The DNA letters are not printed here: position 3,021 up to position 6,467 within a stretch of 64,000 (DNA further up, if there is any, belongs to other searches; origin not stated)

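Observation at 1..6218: Chaperone/usher-like fimbrial cluster with DUF4402/SCPU-type subunits and an usher-like protein that carries a C-terminal SPOR domain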

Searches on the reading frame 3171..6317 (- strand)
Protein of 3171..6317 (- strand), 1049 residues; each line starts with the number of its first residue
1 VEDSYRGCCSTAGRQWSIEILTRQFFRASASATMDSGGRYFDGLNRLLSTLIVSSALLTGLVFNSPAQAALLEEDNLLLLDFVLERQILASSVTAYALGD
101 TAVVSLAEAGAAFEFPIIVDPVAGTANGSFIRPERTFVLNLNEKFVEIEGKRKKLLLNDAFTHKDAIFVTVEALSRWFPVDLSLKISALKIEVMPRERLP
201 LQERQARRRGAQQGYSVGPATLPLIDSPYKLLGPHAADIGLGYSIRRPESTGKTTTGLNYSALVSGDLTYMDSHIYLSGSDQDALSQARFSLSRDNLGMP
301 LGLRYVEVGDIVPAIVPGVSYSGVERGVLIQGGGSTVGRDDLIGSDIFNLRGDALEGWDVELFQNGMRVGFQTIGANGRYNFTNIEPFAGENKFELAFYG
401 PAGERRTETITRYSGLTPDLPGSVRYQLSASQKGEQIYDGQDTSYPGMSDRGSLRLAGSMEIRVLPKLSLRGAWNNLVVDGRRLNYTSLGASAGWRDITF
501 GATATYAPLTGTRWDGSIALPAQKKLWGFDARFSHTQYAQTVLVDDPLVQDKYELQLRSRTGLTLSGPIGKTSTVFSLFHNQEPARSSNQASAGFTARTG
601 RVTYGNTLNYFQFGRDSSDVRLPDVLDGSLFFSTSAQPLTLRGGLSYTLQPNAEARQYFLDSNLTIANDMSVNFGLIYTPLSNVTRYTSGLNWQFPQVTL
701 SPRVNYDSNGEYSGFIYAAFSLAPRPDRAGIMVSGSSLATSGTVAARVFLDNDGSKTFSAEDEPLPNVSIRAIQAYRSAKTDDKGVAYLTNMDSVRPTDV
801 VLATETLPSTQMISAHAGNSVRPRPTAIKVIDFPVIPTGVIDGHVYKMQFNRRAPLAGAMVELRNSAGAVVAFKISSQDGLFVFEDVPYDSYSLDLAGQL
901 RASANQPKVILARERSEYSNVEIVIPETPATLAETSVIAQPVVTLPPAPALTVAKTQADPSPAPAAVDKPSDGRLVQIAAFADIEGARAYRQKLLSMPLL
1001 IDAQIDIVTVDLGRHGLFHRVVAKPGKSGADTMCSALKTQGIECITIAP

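Call 4: search_protein_families(library=pfam, proteins=[window:3171-6317:-], max_evalue=1)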
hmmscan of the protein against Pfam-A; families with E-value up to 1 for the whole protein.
window:3171-6317:- (1049 aa): 6 families
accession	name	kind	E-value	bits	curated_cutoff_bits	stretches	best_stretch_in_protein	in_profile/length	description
PF13620.12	CarboxypepD_reg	-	5e-10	40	32.3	1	853-915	11-73/82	Carboxypeptidase regulatory-like domain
PF05036.18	SPOR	-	0.00012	22.7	21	1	974-1046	5-74/76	SPOR domain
PF17210.9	SdrD_B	-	0.00032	21.3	29.7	0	356-407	25-73/112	SdrD B-like domain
PF17802.7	SpaA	-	0.0022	18.5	23.1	1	845-894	5-56/91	Prealbumin-like fold domain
PF11974.14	bMG3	-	0.0049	17.2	34.9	1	849-921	21-83/103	Bacterial alpha-2-macroglobulin MG3 domain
PF09430.16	EMC7_beta-sandw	-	0.076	13.6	26.6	1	875-896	24-45/122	ER membrane protein complex subunit 7, beta-sandwich domain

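Call 5: search_protein_families(library=ncbifam, proteins=[window:3171-6317:-], max_evalue=1)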
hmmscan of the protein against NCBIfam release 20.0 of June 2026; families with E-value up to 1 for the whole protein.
window:3171-6317:- (1049 aa): 3 families
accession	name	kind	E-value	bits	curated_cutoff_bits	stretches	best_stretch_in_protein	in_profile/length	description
NF007106.0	PRK09555.1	equivalog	0.044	13.5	102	1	978-1010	11-42/75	ferrous iron transporter A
NF040652.1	Mbox_reg_Rv1535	equivalog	0.047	14.7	62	1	935-978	2-44/77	Rv1535 family protein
TIGR02223.1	ftsN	equivalog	0.066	12.7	107.65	1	952-1046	207-297/299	cell division protein FtsN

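Call 6: search_solved_structures(query=window:3171-6317:-, max_evalue=1)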
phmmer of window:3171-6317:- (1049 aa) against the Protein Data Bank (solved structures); distinct sequences matched with E-value up to 1: 0.

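Call 8: find_homologous_proteins(query=window:3171-6218:-, max_evalue=0.001)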
Query window:3171-6218:- (1016 aa): 56 proteins with E <= 0.001 among 8000 candidates.
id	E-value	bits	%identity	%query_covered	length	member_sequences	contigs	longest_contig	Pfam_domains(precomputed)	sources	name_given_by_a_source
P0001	0.0e+0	2265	100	100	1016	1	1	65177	PF13620.13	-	-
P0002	0.0e+0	1680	74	99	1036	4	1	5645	PF05036.19,PF13620.13,PF17210.10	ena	-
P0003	0.0e+0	1618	72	98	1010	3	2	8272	PF13620.13,PF17210.10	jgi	jgi:hypothetical protein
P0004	0.0e+0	1615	71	99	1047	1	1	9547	PF05036.19,PF13620.13,PF17210.10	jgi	-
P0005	0.0e+0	1597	72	95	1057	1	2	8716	PF13620.13,PF17210.10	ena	-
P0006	0.0e+0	1538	72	93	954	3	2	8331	PF13620.13,PF17210.10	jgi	jgi:hypothetical protein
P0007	0.0e+0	1530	69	98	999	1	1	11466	PF13620.13,PF17210.10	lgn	-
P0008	0.0e+0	1509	67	99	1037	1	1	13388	PF13620.13,PF17210.10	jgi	-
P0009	0.0e+0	1487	66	99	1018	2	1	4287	PF13620.13,PF17210.10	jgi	jgi:cell division septation protein DedD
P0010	0.0e+0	1461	65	97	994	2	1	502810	PF17802.8,PF13620.13,PF17210.10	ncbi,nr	ncbi:MAG: hypothetical protein B7Y41_02140 [Hydrogenophilales bacterium 28-61-23]|nr:MAG: hypothetic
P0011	0.0e+0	1436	64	97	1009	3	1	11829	PF13620.13,PF17210.10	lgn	-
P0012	0.0e+0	1416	66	89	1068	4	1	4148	PF05036.19,PF13620.13,PF17210.10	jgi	jgi:hypothetical protein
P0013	0.0e+0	1401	62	99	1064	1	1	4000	PF13620.13,PF17210.10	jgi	jgi:hypothetical protein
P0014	0.0e+0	1388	75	81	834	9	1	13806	PF13620.13,PF17210.10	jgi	jgi:hypothetical protein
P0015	0.0e+0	1372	63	95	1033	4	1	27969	PF13620.13,PF17210.10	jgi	jgi:hypothetical protein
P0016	0.0e+0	1336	61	98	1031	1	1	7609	PF05036.19,PF13620.13,PF17210.10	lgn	-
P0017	0.0e+0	1328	62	87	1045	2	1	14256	PF05036.19,PF13620.13,PF17210.10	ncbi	-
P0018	0.0e+0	1324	61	98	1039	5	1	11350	PF05036.19,PF13620.13,PF17210.10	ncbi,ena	-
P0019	0.0e+0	1291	58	100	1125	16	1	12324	PF05036.19,PF13620.13,PF17210.10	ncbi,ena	-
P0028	0.0e+0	1157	53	98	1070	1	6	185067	PF05036.19,PF13620.13,PF17210.10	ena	-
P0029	0.0e+0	1138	52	99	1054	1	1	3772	PF05036.19,PF13620.13,PF17210.10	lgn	-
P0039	1.2e-273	929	46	95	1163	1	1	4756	PF05036.19,PF13620.13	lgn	-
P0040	9.1e-250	850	44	98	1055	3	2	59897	PF05036.19,PF13620.13,PF17210.10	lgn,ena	-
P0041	1.4e-242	826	43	97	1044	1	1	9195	PF05036.19,PF13620.13,PF17210.10,PF07833.17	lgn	-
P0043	1.6e-227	776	41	99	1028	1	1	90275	PF05036.19,PF13620.13,PF17210.10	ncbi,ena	-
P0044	5.2e-227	775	41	99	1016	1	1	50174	PF05036.19,PF13620.13,PF07833.17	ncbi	-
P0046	5.4e-221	755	39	99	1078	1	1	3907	PF05036.19,PF13620.13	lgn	-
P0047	3.9e-220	752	41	97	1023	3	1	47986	PF05036.19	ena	-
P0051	8.3e-55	205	27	81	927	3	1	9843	PF05036.19,PF13620.13,PF22904.4,PF17210.10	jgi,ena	jgi:Ni,Fe-hydrogenase III small subunit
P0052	1.7e-53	200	26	82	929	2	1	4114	PF05036.19,PF13620.13,PF22904.4,PF17210.10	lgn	-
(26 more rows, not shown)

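Call 12: search_solved_structures(query=A1, max_evalue=10, show_alignments=3)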
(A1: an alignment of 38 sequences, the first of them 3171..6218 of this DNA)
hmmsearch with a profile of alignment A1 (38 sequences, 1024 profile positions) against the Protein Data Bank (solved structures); distinct sequences matched with E-value up to 10: 14.
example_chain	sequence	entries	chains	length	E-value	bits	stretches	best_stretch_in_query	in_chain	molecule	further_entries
10ps_A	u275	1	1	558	3.3e-07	31.8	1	822-871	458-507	Serine-aspartate repeat-containing protein D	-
9c7v_B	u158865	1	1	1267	0.00049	21.3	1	813-891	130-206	BOS complex subunit NOMO2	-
6ztg_A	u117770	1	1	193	0.017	16.2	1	904-999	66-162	Cell division protein DedD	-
3irp_X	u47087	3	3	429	0.088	13.9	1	822-869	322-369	Uro-adherence factor A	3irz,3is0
3is1_X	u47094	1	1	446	0.092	13.8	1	822-869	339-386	Uro-adherence factor A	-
4wi0_B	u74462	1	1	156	0.23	12.5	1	844-892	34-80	Cellulosomal scaffoldin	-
4u3s_B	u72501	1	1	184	0.31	12.1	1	844-892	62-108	Cellulosomal scaffoldin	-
6i05_A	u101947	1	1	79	0.4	11.7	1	947-1003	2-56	Endolytic peptidoglycan transglycosylase RlpA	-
1x60_A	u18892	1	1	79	0.64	11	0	949-971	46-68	Sporulation-specific N-acetylmuramoyl-L-alanine amidase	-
6i09_A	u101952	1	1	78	0.65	11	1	947-1003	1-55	Endolytic peptidoglycan transglycosylase RlpA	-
2f40_A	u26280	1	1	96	0.72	10.8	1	971-1007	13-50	hypothetical protein PF1455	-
2z5d_A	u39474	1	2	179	0.86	10.6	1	360-381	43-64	Ubiquitin-conjugating enzyme E2 H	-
8pjn_2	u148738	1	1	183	0.87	10.6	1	360-381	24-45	Ubiquitin-conjugating enzyme E2 H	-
4imy_G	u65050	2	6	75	1.8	9.5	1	171-209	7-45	AF4/FMR2 family member 4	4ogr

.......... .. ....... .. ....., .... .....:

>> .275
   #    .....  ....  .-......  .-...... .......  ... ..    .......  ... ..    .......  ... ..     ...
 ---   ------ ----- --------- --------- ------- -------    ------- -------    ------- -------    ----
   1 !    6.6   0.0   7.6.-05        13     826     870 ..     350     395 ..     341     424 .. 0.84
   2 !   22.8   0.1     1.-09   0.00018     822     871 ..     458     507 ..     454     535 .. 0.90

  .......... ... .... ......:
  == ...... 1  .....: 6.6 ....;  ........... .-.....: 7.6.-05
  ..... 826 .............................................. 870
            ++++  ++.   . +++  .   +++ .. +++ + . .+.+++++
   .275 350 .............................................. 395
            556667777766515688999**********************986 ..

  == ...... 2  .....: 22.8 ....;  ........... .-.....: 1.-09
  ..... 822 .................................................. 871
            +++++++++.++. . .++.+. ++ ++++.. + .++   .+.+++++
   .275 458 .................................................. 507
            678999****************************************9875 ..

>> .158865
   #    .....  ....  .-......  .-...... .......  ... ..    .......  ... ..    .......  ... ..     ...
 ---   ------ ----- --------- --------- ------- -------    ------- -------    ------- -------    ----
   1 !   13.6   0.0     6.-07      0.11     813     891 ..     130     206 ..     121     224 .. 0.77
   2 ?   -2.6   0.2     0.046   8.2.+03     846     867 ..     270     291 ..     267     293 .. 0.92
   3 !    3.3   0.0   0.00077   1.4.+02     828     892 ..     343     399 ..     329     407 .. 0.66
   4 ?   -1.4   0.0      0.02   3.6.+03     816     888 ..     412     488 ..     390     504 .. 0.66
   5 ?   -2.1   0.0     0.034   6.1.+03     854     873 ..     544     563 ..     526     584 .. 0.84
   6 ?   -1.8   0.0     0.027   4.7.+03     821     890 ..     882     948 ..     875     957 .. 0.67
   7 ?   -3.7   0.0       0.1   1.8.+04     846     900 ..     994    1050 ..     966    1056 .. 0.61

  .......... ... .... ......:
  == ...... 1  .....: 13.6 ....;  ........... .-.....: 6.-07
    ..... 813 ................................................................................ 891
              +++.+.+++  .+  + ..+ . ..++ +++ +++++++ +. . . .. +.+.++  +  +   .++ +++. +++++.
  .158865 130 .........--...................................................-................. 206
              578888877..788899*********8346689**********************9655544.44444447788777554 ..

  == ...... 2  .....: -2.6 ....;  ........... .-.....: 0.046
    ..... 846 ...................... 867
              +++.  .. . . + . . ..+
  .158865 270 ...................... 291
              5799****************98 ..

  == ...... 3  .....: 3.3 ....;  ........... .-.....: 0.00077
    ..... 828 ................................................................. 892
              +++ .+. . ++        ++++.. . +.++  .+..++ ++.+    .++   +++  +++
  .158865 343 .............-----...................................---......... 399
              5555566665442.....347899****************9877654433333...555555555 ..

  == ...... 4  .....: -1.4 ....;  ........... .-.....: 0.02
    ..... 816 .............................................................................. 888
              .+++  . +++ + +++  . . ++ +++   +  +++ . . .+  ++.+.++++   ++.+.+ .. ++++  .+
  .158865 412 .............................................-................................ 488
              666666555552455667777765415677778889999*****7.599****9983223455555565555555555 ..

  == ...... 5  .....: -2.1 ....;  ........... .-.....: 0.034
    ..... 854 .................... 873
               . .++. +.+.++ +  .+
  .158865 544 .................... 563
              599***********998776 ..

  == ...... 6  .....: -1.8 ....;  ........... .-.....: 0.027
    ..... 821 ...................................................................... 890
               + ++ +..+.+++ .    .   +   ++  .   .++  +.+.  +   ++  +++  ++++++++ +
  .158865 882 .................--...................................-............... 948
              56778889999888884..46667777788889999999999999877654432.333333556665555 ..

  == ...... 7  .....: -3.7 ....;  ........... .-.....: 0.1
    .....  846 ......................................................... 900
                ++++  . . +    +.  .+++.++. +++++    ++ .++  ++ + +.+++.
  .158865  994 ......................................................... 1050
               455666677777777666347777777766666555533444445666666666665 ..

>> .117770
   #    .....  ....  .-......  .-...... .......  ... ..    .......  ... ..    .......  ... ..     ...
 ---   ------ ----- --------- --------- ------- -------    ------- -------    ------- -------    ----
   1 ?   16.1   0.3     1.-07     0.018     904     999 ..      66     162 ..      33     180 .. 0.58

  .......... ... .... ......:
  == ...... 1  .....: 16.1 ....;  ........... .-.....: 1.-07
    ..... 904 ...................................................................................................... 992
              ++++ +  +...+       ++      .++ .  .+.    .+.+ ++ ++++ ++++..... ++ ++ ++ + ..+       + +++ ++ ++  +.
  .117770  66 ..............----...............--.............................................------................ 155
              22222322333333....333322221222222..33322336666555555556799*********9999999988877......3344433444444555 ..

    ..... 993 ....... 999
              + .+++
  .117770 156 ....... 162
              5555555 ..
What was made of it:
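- No usher among the sequence-level PDB hits (calls 6, 12).
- Tried and rejected: The usher-family profile against PDB sequences found only SdrD, NOMO and DedD domain hits and no usher (call 12).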

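Call 13: find_related_loci(query=A1, collection=genome_contigs, flank=8000)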
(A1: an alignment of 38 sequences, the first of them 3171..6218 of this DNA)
Query A1 (1016 aa) in genome_contigs; peptide patterns used: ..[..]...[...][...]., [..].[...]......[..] (x = any residue, [..] = any of these).
599 stretches matched a pattern (row limit reached: there are more); 569 encode a relative of the query (tblastn E <= 1e-3); the best 80 are kept; 80 distinct loci.
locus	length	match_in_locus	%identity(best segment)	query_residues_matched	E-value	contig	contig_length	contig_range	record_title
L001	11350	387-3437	61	20-1016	0e+0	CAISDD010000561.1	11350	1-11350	MAG: uncultured proteobacterium isolate MJ-time_bin-6278 genome assembly, contig: bin-6278:561/588, whole genome shotgun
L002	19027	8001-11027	65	11-1014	0e+0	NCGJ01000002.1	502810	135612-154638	MAG: Hydrogenophilales bacterium 28-61-23 04302015_28_scaffold_3, whole genome shotgun sequence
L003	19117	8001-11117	58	5-1016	0e+0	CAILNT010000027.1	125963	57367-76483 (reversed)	MAG: uncultured proteobacterium isolate MJ120716A_bin-0950 genome assembly, contig: bin-0950:027/132, whole genome shotg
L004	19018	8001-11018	52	22-1016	0e+0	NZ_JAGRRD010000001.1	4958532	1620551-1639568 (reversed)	Azoarcus sp. L1K30 Scaffold_1, whole genome shotgun sequence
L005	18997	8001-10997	51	32-1016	0e+0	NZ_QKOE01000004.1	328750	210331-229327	Parazoarcus communis SWub3 = DSM 12120 strain SWub3 NODE_4_length_328750_cov_144.618721, whole genome shotgun sequence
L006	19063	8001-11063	47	7-1016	0e+0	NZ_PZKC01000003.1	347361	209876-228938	Pseudothauera lacus strain D20 Scaffold3, whole genome shotgun sequence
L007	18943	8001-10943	43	39-1016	0e+0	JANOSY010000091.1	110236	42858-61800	MAG: Candidatus Tenderia sp. isolate VAR_39_metabat_422 VAR_39_k141_5786152, whole genome shotgun sequence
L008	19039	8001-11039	41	12-1014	0e+0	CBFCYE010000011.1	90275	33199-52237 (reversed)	MAG TPA_asm: uncultured Gammaproteobacteria bacterium isolate SRR26215679_binner12_Refined_162 genome assembly, contig:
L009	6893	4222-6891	44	5-892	0e+0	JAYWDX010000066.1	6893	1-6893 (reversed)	MAG: Candidatus Tenderia sp. isolate GL96_UP_concoct_44 GL96_UP_concoct_44_65, whole genome shotgun sequence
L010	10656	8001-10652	45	39-918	0e+0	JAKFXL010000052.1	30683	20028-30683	MAG: Gammaproteobacteria bacterium isolate ND3_Bin_17 ND3_0000267, whole genome shotgun sequence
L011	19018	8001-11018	41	13-1014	0e+0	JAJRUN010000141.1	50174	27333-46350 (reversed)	MAG: Gammaproteobacteria bacterium isolate Dive96_bin10.188 k141_4794796, whole genome shotgun sequence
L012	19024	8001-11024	40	11-1016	0e+0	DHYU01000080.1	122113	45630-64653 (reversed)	MAG TPA_asm: Proteobacteria bacterium UBA5122 UBA5122_contig_50, whole genome shotgun sequence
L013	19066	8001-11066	30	13-1014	1e-120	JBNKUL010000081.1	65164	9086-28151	MAG: Thiohalomonadaceae bacterium isolate A1A2.bin.45.orig k141_133517, whole genome shotgun sequence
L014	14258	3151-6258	30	39-1012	1e-116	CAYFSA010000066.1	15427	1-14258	MAG TPA_asm: uncultured Ectothiorhodospiraceae bacterium isolate ERP107533_co1_143 genome assembly, contig: NODE_3232_le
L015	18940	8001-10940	31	39-1016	7e-110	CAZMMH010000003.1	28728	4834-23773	MAG TPA_asm: uncultured Gammaproteobacteria bacterium isolate SRP214966_co3_106 genome assembly, contig: NODE_1831_lengt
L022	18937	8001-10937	29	40-1014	6e-87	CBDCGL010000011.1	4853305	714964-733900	MAG: Alphaproteobacteria bacterium isolate 1aaad041-7d8d-4bc2-879e-c771ea6528e9 genome assembly, contig: chromosome_2, w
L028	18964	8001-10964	26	41-1016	6e-81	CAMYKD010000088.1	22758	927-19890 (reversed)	MAG: uncultured Kiloniellales bacterium isolate ES_M_Alpha_08 genome assembly, contig: scaffold_2223, whole genome shotg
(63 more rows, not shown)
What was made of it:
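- The hosts are mostly environmental, free-living or predatory bacteria (call 13).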
